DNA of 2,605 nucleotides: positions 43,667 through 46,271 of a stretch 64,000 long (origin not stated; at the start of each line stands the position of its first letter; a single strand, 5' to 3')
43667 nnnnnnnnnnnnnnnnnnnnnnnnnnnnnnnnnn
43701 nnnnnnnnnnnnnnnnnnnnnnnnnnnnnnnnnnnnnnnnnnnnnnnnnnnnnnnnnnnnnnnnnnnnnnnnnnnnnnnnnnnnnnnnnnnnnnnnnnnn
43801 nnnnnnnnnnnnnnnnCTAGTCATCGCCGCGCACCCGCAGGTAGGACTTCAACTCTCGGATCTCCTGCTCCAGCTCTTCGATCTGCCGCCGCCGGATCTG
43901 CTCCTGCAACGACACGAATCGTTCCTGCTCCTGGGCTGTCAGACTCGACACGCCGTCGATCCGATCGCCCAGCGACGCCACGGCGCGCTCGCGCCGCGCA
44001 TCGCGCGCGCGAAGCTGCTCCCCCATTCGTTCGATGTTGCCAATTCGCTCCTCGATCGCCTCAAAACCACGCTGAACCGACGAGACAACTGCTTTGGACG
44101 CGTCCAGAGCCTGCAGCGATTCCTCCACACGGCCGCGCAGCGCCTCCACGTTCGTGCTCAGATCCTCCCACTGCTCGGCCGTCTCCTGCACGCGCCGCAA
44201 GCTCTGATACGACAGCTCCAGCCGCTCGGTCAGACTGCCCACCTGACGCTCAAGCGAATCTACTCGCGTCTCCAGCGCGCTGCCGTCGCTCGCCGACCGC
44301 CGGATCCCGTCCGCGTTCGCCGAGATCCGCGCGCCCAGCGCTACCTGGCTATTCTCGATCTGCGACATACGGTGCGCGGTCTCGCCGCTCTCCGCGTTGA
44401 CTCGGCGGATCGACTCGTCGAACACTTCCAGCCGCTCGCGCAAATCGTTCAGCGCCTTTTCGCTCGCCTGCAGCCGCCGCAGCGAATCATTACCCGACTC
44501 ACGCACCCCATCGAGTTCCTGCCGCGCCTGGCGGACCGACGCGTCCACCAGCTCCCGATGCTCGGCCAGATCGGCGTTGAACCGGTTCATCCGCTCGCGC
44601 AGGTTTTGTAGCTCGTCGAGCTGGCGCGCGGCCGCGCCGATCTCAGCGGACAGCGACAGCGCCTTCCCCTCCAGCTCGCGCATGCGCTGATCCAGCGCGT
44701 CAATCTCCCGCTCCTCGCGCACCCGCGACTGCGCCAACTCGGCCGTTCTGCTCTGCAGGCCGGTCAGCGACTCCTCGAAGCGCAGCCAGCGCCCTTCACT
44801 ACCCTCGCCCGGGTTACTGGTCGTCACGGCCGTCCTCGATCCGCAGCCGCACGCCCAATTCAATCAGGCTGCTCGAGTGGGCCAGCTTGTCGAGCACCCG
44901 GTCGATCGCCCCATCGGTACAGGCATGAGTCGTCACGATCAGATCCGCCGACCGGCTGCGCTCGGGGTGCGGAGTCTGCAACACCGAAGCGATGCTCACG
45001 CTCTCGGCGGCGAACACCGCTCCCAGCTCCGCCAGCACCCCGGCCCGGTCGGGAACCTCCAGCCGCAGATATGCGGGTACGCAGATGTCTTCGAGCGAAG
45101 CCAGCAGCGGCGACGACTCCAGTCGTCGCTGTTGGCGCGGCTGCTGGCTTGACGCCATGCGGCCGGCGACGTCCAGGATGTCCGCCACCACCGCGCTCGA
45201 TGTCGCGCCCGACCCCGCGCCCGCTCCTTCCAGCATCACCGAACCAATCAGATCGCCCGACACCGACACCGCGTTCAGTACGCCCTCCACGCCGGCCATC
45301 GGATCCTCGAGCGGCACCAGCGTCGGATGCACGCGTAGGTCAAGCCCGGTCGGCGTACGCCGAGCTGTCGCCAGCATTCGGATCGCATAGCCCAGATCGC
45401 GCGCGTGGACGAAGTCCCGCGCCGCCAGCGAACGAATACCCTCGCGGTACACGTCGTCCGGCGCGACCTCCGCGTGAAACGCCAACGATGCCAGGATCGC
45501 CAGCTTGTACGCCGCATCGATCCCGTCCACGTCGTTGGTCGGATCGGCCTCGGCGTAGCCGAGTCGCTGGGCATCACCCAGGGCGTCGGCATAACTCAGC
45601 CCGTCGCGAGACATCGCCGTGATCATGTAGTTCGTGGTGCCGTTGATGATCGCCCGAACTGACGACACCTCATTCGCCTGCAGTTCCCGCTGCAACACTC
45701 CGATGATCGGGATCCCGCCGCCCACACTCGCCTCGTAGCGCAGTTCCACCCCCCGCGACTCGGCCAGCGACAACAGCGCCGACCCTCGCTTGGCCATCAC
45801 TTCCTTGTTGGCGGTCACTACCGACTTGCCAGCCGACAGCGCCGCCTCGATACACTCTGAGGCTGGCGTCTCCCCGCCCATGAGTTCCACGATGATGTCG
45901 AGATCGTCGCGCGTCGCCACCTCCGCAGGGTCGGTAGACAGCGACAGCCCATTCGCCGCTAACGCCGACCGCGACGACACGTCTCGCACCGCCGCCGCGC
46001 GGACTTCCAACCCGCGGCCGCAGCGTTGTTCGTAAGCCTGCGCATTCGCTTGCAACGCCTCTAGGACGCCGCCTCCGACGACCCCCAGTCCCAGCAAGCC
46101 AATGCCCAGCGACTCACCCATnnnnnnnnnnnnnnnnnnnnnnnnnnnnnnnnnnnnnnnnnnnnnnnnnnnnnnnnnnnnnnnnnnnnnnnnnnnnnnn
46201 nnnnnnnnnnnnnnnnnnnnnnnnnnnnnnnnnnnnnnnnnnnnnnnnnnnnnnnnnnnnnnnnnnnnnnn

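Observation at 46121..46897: Ribosomal protein S18 carrying three perfect 29-aa (87-bp) tandem repeats as an acidic C-terminal tail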

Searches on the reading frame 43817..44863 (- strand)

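Call 4: search_protein_families(library=pfam, proteins=[window:43817-44863:-], max_evalue=0.01)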
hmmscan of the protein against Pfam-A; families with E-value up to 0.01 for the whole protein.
window:43817-44863:- (348 aa): 19 families
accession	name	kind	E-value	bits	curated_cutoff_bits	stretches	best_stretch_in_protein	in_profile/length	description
PF06160.17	EzrA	-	2.7e-05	23.1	39.6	1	213-338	50-180/557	Septation ring formation regulator, EzrA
PF05531.17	NPV_P10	-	6.2e-05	23.8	29.8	0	195-241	14-60/75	Nucleopolyhedrovirus P10 protein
PF07889.17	DUF1664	-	9.8e-05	22.8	34.6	0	204-286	39-115/124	Protein of unknown function (DUF1664)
PF25764.1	KIF21A_4th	-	0.00013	22.1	33.1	0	257-340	67-149/183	KIF21A-like domain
PF13874.11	Nup54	-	0.00021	21.8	30.5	1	128-229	35-137/140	Nucleoporin complex subunit 54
PF00261.25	Tropomyosin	-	0.00025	21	38.6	1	191-338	40-193/242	Tropomyosin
PF16021.10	PDCD7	-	0.00041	20.1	27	1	207-315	12-119/306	Programmed cell death protein 7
PF04048.20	Sec8_N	-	0.0005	20.4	26.8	0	90-153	62-124/142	Exocyst complex component Sec8 N-terminal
PF10779.14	XhlA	-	0.00058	20.4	34.7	0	129-175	4-50/67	Haemolysin XhlA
PF16326.10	ABC_tran_CTD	-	0.00082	20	32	1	49-101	5-59/69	ABC transporter C-terminal domain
PF06008.19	Laminin_I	-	0.0011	19.2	34.6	0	105-185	16-96/259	Laminin Domain I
PF23991.1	DUF7310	-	0.0024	18.7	40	0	197-275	1-75/83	Coiled-coil region of unknown function (DUF7310)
PF11932.13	DUF3450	-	0.0036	17.1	32.6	0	213-285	27-99/241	Protein of unknown function (DUF3450)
PF12325.13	TMF_TATA_bd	-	0.0054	17.3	29.1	0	146-250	15-112/115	TATA element modulatory factor 1 TATA binding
PF08653.15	DASH_Dam1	-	0.0057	16.9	26.6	0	125-151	9-35/56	DASH complex subunit Dam1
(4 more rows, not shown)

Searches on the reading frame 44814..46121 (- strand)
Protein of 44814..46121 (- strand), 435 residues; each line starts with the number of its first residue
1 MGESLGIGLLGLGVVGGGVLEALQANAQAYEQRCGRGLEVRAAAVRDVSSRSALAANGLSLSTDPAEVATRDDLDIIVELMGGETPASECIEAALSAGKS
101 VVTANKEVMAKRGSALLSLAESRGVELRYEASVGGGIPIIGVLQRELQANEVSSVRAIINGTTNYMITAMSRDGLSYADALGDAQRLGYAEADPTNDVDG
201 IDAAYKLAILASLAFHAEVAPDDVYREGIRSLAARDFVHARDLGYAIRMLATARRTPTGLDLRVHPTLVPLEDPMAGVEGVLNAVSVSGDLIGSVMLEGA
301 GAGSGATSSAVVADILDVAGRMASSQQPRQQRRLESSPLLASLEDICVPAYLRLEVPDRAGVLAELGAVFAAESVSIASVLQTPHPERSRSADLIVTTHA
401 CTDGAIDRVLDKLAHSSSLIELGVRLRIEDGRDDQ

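Call 4: search_protein_families(library=pfam, proteins=[window:44814-46121:-], max_evalue=0.01)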
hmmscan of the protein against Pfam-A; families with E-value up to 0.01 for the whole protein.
window:44814-46121:- (435 aa): 3 families
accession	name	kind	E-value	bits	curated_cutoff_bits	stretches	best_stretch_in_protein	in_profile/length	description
PF00742.24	Homoserine_dh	-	2.8e-60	203.5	22.9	1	138-316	1-173/173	Homoserine dehydrogenase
PF03447.22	NAD_binding_3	-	3.7e-17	63.6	24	1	11-130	1-116/116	Homoserine dehydrogenase, NAD binding domain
PF01842.31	ACT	-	3.5e-09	36.7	27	1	351-413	2-61/66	ACT domain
